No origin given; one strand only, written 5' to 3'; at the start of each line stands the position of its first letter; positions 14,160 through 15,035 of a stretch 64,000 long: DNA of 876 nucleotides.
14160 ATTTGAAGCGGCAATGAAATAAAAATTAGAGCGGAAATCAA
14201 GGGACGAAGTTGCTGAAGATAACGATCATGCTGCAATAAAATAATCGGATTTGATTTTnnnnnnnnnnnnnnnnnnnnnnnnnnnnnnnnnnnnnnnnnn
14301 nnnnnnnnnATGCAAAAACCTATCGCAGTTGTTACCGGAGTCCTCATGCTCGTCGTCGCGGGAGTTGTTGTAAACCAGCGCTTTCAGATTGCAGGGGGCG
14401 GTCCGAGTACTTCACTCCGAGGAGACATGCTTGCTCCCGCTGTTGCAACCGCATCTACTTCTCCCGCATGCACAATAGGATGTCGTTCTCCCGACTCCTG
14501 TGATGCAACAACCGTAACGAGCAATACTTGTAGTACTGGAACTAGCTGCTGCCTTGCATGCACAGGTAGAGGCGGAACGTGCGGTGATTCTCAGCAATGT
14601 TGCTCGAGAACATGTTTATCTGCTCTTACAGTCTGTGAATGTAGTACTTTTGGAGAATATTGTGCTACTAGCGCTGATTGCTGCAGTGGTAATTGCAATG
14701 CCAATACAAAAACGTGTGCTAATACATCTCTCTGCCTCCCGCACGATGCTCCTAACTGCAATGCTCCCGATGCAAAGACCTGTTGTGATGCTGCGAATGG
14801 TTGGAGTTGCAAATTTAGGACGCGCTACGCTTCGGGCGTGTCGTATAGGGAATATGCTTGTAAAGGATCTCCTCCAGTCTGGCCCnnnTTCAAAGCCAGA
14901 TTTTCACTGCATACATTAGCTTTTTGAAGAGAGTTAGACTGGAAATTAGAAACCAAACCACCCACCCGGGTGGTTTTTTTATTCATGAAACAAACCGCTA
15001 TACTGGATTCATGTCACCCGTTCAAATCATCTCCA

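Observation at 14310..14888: Secreted 24-cysteine protein with two tandem modules of exact knottin/ICK-type spacing C-x6-C-x5-CC-x3-C-x6-C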

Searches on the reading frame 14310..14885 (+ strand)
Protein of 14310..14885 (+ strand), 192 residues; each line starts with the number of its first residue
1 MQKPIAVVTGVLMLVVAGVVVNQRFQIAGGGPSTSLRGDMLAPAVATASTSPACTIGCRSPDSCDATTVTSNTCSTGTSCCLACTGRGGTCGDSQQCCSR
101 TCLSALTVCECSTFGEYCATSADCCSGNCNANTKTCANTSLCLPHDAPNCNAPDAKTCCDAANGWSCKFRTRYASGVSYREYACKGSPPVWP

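Call 4: search_protein_families(library=pfam, proteins=[window:14310-14885:+], max_evalue=10)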
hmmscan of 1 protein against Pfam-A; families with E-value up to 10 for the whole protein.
window:14310-14885:+ (192 aa): 1 family
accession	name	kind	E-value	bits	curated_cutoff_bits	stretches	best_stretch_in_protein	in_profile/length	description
PF21970.1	HOXB-AS3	-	0.02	15.7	27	1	23-48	15-40/53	HOXB-AS3 peptide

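Call 5: find_homologous_proteins(query=window:14310-14885:+, max_evalue=0.01)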
Query window:14310-14885:+ (192 aa): 1 proteins with E <= 0.01 among 215 candidates.
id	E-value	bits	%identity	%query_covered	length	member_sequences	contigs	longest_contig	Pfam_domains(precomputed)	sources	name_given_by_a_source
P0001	2.9e-122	424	100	100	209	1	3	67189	-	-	-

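Call 9: search_solved_structures(query=window:14310-14885:+, max_evalue=10, show_alignments=3)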
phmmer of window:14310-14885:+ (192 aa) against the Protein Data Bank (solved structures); distinct sequences matched with E-value up to 10: 1.
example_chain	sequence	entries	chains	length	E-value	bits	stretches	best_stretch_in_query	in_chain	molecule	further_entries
2fmc_A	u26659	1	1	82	0.9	12.4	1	66-132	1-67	Hydrophobin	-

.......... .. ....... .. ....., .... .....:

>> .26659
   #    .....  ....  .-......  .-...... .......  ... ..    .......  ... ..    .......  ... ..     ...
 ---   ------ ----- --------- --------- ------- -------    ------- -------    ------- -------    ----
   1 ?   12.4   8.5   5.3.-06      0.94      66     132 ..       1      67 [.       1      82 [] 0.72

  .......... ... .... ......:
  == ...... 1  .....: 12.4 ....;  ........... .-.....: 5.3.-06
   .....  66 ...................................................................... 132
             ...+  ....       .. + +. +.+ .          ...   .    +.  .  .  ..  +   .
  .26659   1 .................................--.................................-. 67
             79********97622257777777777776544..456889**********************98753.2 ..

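Call 13: find_encoding_contigs(protein=P0001, flank=10000, max_places=6)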
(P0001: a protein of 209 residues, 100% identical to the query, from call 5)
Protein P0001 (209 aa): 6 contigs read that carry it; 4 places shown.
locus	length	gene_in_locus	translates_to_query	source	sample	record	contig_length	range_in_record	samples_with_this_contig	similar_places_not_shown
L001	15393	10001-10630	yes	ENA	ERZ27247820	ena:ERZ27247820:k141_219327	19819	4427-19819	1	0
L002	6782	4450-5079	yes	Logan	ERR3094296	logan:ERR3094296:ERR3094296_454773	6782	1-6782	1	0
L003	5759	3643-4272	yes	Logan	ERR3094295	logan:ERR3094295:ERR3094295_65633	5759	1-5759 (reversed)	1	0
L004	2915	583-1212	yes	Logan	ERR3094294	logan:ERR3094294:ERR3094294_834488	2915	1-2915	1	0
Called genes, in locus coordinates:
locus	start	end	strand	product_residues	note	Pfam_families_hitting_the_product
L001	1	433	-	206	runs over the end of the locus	PF01551:Peptidase_M23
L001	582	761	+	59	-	-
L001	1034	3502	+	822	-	PF11369:DUF3160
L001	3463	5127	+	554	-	PF01875:Memo, PF09587:PGA_cap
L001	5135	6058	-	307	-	-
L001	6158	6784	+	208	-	-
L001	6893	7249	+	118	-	PF00166:Cpn10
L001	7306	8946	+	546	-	PF00118:Cpn60_TCP1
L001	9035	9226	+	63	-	-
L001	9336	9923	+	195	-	PF13521:AAA_28 (weak), PF02223:Thymidylate_kin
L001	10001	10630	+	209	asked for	-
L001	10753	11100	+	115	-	PF18924:DUF5674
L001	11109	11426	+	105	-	-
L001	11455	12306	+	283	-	PF00763:THF_DHG_CYH, PF02882:THF_DHG_CYH_C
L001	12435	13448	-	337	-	PF00571:CBS, PF01769:MgtE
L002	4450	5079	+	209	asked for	-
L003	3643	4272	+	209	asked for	-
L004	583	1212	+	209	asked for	-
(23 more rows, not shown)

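Call 14: search_protein_families(library=ncbifam, proteins=[window:14310-14885:+], max_evalue=0.01)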
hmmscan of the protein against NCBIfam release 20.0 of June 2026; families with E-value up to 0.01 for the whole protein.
window:14310-14885:+ (192 aa): 0 families

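Call 15: search_protein_representatives(protein=window:14310-14885:+)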
Query: 192 residues. Proteins with E-value up to 0.001 (for the whole library): 4; up to 1e-10: 1; up to 1e-30: 1. The best 4 are listed.
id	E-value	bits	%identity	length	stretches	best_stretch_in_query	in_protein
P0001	9.1e-123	423.7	100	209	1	1-192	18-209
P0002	2.0e-07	47.2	37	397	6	100-140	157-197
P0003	1.3e-04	38.0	38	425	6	76-148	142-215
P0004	5.1e-04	36.1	47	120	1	1-87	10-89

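Call 17: search_protein_families(library=pfam, proteins=[P0002, P0003, P0004], max_evalue=10)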
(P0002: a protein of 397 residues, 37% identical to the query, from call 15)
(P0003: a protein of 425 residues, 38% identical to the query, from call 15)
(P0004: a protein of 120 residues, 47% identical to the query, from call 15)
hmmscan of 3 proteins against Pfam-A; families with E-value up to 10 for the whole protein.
P0002 (397 aa): 5 families
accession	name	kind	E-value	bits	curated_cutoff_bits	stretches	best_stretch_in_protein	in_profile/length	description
PF02950.22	Conotoxin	-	4.9e-18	66.3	25.1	6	138-193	20-74/75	Conotoxin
PF11703.13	UPF0506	-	8.3e-08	32.9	23.2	6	291-319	30-58/59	UPF0506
PF17557.7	Conotoxin_I2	-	4e-07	30.5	27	5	296-321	1-26/38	I2-superfamily conotoxins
PF25352.1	PH_ULP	-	6.7e-05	23.3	27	1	92-124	6-38/120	Ubiquitin-like protease PH domain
PF08087.16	Toxin_18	-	8.3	7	24.3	3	89-107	3-21/31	Conotoxin O-superfamily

P0003 (425 aa): 7 families
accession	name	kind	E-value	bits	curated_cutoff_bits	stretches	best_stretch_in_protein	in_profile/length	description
PF02950.22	Conotoxin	-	1.8e-14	54.9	25.1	6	297-330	41-75/75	Conotoxin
PF11703.13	UPF0506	-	1.4e-06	29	23.2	5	303-329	32-58/59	UPF0506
PF17557.7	Conotoxin_I2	-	3.6e-05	24.2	27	5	27-45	1-19/38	I2-superfamily conotoxins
PF08087.16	Toxin_18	-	0.028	14.9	24.3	3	179-197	3-21/31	Conotoxin O-superfamily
PF04885.19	Stig1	-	0.054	14.4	24.1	2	173-204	30-61/85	Stigma-specific STIG1-like protein family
PF25352.1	PH_ULP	-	0.21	12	27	0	92-115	9-32/120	Ubiquitin-like protease PH domain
PF08088.17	Toxin_19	-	0.35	11.5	23.2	3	84-105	3-23/40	Conotoxin I-superfamily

P0004 (120 aa): 0 families

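Call 18: find_encoding_contigs(protein=P0004, flank=10000)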
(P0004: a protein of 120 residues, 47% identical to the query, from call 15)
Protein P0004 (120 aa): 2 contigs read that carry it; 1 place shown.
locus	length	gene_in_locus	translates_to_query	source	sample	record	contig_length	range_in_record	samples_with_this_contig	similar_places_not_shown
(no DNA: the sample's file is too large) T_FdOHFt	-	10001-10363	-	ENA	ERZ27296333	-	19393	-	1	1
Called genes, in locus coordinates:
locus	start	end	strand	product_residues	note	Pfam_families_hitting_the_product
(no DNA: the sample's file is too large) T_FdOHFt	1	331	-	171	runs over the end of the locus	-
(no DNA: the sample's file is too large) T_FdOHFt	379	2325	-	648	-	PF04932:Wzy_C, PF07719:TPR_2 (faint), PF13428:TPR_14 (faint), PF13432:TPR_16 (faint)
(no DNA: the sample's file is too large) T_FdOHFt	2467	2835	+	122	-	PF01641:SelR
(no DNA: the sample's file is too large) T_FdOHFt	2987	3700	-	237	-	-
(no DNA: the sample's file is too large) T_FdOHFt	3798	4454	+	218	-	-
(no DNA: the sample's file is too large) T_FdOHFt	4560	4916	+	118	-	PF00166:Cpn10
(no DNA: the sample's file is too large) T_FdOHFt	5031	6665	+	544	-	PF00118:Cpn60_TCP1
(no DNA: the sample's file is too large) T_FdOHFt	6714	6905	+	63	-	-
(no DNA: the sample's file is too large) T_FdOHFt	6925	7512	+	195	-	PF13521:AAA_28 (weak), PF02223:Thymidylate_kin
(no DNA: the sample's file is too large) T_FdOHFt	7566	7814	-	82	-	-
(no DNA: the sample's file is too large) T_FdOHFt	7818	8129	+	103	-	-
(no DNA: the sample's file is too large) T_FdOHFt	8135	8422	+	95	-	-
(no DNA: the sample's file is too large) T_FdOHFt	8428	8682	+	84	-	-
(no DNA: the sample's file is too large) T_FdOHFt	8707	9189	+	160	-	-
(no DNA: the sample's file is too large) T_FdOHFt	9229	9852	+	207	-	-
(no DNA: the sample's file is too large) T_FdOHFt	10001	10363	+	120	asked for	-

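Call 21: find_homologous_proteins(query=A1, max_evalue=0.1)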
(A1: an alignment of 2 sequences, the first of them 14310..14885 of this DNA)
Query A1 (2 sequences) (192 aa, profile of the alignment): 2 proteins with E <= 0.1 among 884 candidates.
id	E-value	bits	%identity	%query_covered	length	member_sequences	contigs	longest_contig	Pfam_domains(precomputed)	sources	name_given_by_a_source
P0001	1.0e-112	393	100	100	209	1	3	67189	-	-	-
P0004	1.9e-48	183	48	29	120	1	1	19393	-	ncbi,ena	-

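Call 22: find_related_loci(query=A1, collection=genome_contigs, flank=8000)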
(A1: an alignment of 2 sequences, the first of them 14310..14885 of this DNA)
Query A1 (192 aa) in genome_contigs; peptide patterns used: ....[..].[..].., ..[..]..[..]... (x = any residue, [..] = any of these).
242 stretches matched a pattern; 1 encode a relative of the query (tblastn E <= 1e-3); 1 distinct loci.
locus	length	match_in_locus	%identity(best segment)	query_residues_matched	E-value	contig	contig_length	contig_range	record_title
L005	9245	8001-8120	53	1-40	4e-11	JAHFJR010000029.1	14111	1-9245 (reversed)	MAG: Candidatus Peribacteria bacterium isolate nzgw390 NODE_2864_length_14112_cov_4.862983, whole genome shotgun sequenc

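Call 29: list_cluster_members(proteins=[P0002, P0003, P0004])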
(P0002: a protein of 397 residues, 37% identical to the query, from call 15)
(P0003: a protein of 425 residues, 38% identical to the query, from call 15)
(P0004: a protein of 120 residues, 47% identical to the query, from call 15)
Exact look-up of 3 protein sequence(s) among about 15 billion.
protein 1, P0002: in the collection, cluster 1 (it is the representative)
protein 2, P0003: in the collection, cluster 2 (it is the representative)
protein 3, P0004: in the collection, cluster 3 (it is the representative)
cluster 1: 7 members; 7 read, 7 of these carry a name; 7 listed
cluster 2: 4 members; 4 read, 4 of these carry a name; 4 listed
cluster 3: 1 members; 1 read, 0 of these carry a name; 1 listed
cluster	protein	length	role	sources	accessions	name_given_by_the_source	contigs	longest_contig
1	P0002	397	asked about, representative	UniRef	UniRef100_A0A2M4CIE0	Putative secreted protein n=1 Tax=Anopheles darlingi TaxID=43151 RepID=A0A2M4CIE0_ANODA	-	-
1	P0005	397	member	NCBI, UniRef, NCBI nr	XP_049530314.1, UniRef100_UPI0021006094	uncharacterized protein LOC125948376 [Anopheles darlingi] | uncharacterized protein LOC125948376 n=1 Tax=Anopheles darlingi TaxID=43151 ...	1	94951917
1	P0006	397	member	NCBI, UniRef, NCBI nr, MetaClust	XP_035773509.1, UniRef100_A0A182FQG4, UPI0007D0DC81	uncharacterized protein LOC118456662 isoform X1 [Anopheles albimanus] | Uncharacterized protein n=1 Tax=Anopheles albimanus TaxID=7167 RepID=A0A182FQG4_ANOAL | status=active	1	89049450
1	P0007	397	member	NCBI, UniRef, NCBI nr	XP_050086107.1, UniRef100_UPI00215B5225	uncharacterized protein LOC126571546 [Anopheles aquasalis] | uncharacterized protein LOC126571546 n=1 Tax=Anopheles aquasalis TaxID=42839 ...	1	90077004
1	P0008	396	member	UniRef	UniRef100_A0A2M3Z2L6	Uncharacterized protein n=1 Tax=Anopheles braziliensis TaxID=58242 RepID=A0A2M3Z2L6_9DIPT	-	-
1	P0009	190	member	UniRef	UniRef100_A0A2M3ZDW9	Phenoloxidase inhibitor-like protein n=1 Tax=Anopheles braziliensis TaxID=58242 ...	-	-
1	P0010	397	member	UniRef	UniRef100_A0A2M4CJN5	Putative secreted protein n=1 Tax=Anopheles darlingi TaxID=43151 RepID=A0A2M4CJN5_ANODA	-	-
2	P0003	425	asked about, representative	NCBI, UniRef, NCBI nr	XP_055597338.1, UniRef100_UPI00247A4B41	uncharacterized protein LOC129747253 isoform X1 [Uranotaenia lowii] | uncharacterized protein LOC129747253 isoform X1 n=1 Tax=Uranotaenia lowii TaxID=190385 ...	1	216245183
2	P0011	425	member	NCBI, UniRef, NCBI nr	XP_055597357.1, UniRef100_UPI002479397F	uncharacterized protein LOC129747267 isoform X1 [Uranotaenia lowii] | uncharacterized protein LOC129747267 isoform X1 n=1 Tax=Uranotaenia lowii TaxID=190385 ...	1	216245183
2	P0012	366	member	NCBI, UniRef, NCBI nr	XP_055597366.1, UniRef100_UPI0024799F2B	uncharacterized protein LOC129747267 isoform X2 [Uranotaenia lowii] | uncharacterized protein LOC129747267 isoform X2 n=1 Tax=Uranotaenia lowii TaxID=190385 ...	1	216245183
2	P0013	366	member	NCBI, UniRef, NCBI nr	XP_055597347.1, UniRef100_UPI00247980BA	uncharacterized protein LOC129747253 isoform X2 [Uranotaenia lowii] | uncharacterized protein LOC129747253 isoform X2 n=1 Tax=Uranotaenia lowii TaxID=190385 ...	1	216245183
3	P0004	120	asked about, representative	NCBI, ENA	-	-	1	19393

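Call 35: predict_structure(alignment_id=A1)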
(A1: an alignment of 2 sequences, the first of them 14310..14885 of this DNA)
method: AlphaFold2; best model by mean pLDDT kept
length: 192 residues; sequences in the alignment: 2
mean_pLDDT: 42.2   pTM: 0.23
mean pLDDT of the five models: 42.2, 41.0, 40.1, 38.4, 38.0
residues with pLDDT >= 90: 0; 70-90: 0; 50-70: 53; < 50: 139
segments of 3 or more residues with pLDDT < 50: 21-55, 60-70, 72-77, 83-153, 172-174, 185-192
pLDDT, mean of each block of 10 residues (from residue 1): 53 53 41 32 33 47 46 48 40 34 33 31 34 38 35 51 55 51 48 34
secondary structure, 60 per line:
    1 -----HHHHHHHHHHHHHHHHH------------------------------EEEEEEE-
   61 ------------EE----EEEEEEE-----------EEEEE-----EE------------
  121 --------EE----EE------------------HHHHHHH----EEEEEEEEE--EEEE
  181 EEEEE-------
elements in order: H6-22 E53-59 E79-85 E97-101 H155-161 E166-174 E177-185

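Call 40: find_related_loci(query=A5, collection=metagenome_contigs, flank=6000)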
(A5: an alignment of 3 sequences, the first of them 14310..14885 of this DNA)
Query A5 (192 aa) in metagenome_contigs; peptide patterns used: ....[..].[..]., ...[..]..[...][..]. (x = any residue, [..] = any of these).
303 stretches matched a pattern, but none encodes a relative of the query by tblastn (E <= 1e-3).

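Call 69: search_protein_families(library=phrogs, proteins=[window:14310-14885:+, L005:8001-8621:+, L005:7479-7958:+, L005:6907-7191:+], max_evalue=0.01)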
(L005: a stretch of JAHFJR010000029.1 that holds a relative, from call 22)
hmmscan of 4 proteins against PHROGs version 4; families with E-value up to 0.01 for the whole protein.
window:14310-14885:+ (192 aa): 0 families

L005:8001-8621:+ (207 aa): 0 families

L005:7479-7958:+ (160 aa): 0 families

L005:6907-7191:+ (95 aa): 6 families
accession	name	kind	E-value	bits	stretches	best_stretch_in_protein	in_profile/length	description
phrog_9415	-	unknown function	8.9e-08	33.2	1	22-75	75-128/168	-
phrog_1863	-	unknown function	0.00025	21.9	1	25-82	47-92/97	-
phrog_7158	-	unknown function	0.00089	19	1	12-62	132-182/554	-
phrog_12846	-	tail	0.0018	18.2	1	18-83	98-159/552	tail fiber protein; Ig-domain containing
phrog_5553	-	unknown function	0.0021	19.3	0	40-82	10-55/114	-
phrog_6701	-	unknown function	0.007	17.1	1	27-82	36-91/169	-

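Call 70: search_protein_families(library=pfam, proteins=[L005:8001-8621:+, L005:7479-7958:+, L005:6907-7191:+, L005:7200-7451:+], max_evalue=1)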
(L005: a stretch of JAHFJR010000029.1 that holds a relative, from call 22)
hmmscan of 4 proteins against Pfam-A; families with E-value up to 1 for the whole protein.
L005:8001-8621:+ (207 aa): 0 families

L005:7479-7958:+ (160 aa): 0 families

L005:6907-7191:+ (95 aa): 16 families
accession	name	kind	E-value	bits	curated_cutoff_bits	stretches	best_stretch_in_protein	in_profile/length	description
PF01442.23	Apolipoprotein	-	5.9e-05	23.3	90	1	15-71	30-86/190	Apolipoprotein A1/A4/E domain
PF04513.17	Baculo_PEP_C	-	0.00035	21.1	38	1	15-81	31-97/140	Baculovirus polyhedron envelope protein, PEP, C terminus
PF04799.18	Fzo_mitofusin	-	0.00096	19.1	27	1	19-74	87-141/161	fzo-like conserved region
PF07889.17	DUF1664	-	0.0032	17.9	34.6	1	12-81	49-113/124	Protein of unknown function (DUF1664)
PF24151.2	ArlX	-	0.0055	16.7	28.7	1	10-52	59-101/229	ArlX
PF05478.16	Prominin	-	0.013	14.1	34.3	1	1-82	328-410/799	Prominin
PF14643.11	DUF4455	-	0.015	14.4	30.4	1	19-82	362-423/469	Domain of unknown function (DUF4455)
PF07798.16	CCDC90-like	-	0.019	15.3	33.5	1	15-79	72-136/175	Coiled-coil domain-containing protein 90-like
PF09602.15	PhaP_Bmeg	-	0.071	13.5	28.3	1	9-86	32-112/168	Polyhydroxyalkanoic acid inclusion protein (PhaP_Bmeg)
PF05531.17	NPV_P10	-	0.089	13.7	29.8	1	37-84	22-64/75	Nucleopolyhedrovirus P10 protein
PF04803.17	Cor1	-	0.097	13.4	32.1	1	15-59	88-132/132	Cor1/Xlr/Xmr conserved region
PF01519.22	DUF16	-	0.11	13.4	40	1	12-82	35-103/104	Protein of unknown function DUF16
PF14085.11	DUF4265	-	0.11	13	27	1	2-73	43-106/115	Domain of unknown function (DUF4265)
PF08702.15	Fib_alpha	-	0.12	13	29.9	1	18-70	56-107/143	Fibrinogen alpha/beta chain family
PF06148.17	COG2_N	-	0.12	12.9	24.3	1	37-82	30-75/75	COG2 N-terminal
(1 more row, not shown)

L005:7200-7451:+ (84 aa): 6 families
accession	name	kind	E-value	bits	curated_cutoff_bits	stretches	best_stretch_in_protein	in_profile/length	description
PF20155.4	TMP_3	-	0.00028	21.1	41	1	7-56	141-190/192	Tape measure protein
PF14085.11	DUF4265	-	0.038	14.4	27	1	2-35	43-76/115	Domain of unknown function (DUF4265)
PF01519.22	DUF16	-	0.045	14.7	40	1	25-71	58-103/104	Protein of unknown function DUF16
PF20667.3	Sec10_N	-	0.1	13.2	27.4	1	15-72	17-70/118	Exocyst complex component Sec10, N-terminal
PF04799.18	Fzo_mitofusin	-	0.1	12.5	27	1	31-82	92-143/161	fzo-like conserved region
PF06103.16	DUF948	-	0.19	12.3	37.2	1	12-72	34-79/89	Bacterial protein of unknown function (DUF948)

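Call 74: find_related_loci(query=A5, collection=viral_contigs, flank=5000)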
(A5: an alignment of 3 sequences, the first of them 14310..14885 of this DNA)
Query A5 (192 aa) in viral_contigs; peptide patterns used: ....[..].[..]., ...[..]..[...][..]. (x = any residue, [..] = any of these).
5 stretches matched a pattern, but none encodes a relative of the query by tblastn (E <= 1e-3).

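Call 84: search_dna_similar(query=window:14310-14885:+, collection=plasmids, mode=protein, max_evalue=0.01, max_rows=10)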
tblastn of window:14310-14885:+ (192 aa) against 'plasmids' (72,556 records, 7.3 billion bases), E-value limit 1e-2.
No match.

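Call 85: search_dna_similar(query=window:14310-14885:+, collection=phages, mode=protein, max_evalue=0.01, max_rows=10)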
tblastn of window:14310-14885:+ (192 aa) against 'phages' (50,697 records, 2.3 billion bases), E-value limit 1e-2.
No match.
